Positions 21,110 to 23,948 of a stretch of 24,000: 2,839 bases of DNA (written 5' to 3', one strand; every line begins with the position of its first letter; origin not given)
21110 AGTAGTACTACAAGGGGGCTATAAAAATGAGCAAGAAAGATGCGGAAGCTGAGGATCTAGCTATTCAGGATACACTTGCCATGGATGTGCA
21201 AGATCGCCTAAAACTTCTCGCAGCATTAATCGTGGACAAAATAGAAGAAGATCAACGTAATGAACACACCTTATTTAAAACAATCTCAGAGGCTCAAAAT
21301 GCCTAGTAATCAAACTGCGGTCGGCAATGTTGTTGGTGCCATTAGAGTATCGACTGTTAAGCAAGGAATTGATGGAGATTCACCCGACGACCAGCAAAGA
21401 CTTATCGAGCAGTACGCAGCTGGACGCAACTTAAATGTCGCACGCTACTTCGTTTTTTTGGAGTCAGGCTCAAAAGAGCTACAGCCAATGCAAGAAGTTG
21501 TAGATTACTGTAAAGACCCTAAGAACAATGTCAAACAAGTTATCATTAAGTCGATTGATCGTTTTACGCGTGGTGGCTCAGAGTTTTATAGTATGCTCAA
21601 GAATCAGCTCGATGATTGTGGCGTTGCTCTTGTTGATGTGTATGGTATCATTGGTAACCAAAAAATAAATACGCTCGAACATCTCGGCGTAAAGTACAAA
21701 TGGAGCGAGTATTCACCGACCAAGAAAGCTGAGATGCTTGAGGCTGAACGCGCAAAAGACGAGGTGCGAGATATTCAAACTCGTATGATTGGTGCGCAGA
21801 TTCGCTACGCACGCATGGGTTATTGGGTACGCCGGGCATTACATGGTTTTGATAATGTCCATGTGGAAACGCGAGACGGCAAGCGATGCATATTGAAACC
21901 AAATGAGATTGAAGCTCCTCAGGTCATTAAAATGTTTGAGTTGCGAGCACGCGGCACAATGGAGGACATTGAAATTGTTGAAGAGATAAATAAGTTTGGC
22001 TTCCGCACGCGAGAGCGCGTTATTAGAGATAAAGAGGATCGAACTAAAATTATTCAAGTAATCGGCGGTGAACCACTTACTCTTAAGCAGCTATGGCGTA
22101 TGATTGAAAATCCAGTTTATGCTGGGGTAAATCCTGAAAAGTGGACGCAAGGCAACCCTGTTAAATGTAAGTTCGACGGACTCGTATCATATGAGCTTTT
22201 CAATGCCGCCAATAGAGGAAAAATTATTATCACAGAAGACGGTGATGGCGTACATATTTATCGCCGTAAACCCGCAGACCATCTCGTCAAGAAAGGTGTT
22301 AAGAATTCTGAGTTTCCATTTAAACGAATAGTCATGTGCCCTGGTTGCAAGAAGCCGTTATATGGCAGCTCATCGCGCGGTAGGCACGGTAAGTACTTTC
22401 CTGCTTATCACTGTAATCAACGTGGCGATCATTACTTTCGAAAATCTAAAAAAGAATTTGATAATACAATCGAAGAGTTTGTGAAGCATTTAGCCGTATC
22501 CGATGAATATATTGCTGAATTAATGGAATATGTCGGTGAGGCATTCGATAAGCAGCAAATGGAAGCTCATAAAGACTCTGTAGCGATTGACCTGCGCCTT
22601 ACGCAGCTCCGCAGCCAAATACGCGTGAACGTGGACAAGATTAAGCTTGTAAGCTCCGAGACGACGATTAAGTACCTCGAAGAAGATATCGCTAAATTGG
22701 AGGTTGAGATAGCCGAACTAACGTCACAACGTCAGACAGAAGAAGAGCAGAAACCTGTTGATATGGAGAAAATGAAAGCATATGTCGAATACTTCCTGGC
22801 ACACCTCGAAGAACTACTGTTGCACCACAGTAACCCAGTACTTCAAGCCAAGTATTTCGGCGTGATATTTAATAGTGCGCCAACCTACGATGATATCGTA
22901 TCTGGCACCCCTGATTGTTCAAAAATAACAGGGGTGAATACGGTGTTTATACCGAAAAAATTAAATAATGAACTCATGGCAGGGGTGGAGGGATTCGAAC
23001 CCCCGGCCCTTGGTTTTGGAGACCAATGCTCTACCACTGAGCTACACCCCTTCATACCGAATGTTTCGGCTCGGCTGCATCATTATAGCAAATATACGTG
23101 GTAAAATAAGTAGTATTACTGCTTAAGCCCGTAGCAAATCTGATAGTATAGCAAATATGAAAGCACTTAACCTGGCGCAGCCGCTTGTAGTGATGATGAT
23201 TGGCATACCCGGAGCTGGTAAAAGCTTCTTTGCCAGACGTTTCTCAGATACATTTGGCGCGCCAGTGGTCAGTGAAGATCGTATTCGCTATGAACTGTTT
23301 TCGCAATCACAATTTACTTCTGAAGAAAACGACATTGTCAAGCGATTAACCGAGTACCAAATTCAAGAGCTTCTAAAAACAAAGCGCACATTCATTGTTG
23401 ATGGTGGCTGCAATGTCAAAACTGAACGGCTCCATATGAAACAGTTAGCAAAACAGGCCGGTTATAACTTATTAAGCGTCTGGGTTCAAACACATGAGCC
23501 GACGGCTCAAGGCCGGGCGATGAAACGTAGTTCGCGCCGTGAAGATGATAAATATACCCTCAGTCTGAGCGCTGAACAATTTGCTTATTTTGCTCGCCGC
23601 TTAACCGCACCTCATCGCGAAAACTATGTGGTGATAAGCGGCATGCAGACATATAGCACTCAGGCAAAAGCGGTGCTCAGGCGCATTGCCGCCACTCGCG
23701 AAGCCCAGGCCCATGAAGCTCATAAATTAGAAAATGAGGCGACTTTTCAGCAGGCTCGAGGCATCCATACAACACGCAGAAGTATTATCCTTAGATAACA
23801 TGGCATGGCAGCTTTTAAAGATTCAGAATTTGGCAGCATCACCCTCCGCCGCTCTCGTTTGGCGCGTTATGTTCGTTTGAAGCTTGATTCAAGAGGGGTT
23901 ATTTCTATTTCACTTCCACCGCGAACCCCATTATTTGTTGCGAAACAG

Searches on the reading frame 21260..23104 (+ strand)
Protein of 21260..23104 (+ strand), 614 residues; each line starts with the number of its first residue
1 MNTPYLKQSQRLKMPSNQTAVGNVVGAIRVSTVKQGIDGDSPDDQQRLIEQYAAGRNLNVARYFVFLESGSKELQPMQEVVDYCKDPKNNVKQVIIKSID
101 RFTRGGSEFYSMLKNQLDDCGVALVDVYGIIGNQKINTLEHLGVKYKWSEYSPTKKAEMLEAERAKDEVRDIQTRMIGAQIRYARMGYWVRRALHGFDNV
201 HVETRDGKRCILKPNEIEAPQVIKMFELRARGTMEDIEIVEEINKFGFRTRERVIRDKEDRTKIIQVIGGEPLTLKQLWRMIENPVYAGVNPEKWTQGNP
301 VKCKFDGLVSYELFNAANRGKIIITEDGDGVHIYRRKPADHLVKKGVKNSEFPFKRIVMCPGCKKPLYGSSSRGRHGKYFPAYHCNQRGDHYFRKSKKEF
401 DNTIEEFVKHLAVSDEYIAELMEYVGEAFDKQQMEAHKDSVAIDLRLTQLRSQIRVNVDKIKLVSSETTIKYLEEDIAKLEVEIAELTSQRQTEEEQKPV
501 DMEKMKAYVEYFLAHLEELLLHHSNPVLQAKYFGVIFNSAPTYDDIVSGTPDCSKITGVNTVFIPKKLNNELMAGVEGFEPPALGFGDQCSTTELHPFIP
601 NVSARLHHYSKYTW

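Call 6: search_protein_families(library=pfam, proteins=[window:21260-23104:+])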
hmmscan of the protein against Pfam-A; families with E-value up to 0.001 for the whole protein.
window:21260-23104:+ (614 aa): 1 family
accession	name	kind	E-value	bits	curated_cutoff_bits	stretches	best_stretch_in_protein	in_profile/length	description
PF00239.26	Resolvase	-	1.3e-08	35.5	23.3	1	24-127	1-99/145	Resolvase, N terminal domain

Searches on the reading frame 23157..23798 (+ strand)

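Call 6: search_protein_families(library=pfam, proteins=[window:23157-23798:+])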
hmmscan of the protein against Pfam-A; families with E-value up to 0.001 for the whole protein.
window:23157-23798:+ (213 aa): 5 families
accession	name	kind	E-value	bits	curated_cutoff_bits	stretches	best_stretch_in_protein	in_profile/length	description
PF13671.12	AAA_33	-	1.7e-19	71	27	1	11-148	1-139/143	AAA domain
PF06414.18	Zeta_toxin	-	7.9e-10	38.9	22.3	1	7-128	14-147/199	Zeta toxin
PF08433.16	KTI12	-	3.4e-09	37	22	1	9-156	2-144/271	Chromatin associated protein KTI12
PF13207.12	AAA_17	-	6.6e-07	30.1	27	1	15-131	1-130/136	AAA domain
PF13238.12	AAA_18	-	0.00014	22.8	29.4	1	13-131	2-118/128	AAA domain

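Call 74: search_protein_families(library=padloc, proteins=[window:23157-23798:+], max_evalue=0.001)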
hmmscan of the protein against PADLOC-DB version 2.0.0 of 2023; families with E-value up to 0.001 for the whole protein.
window:23157-23798:+ (213 aa): 0 families
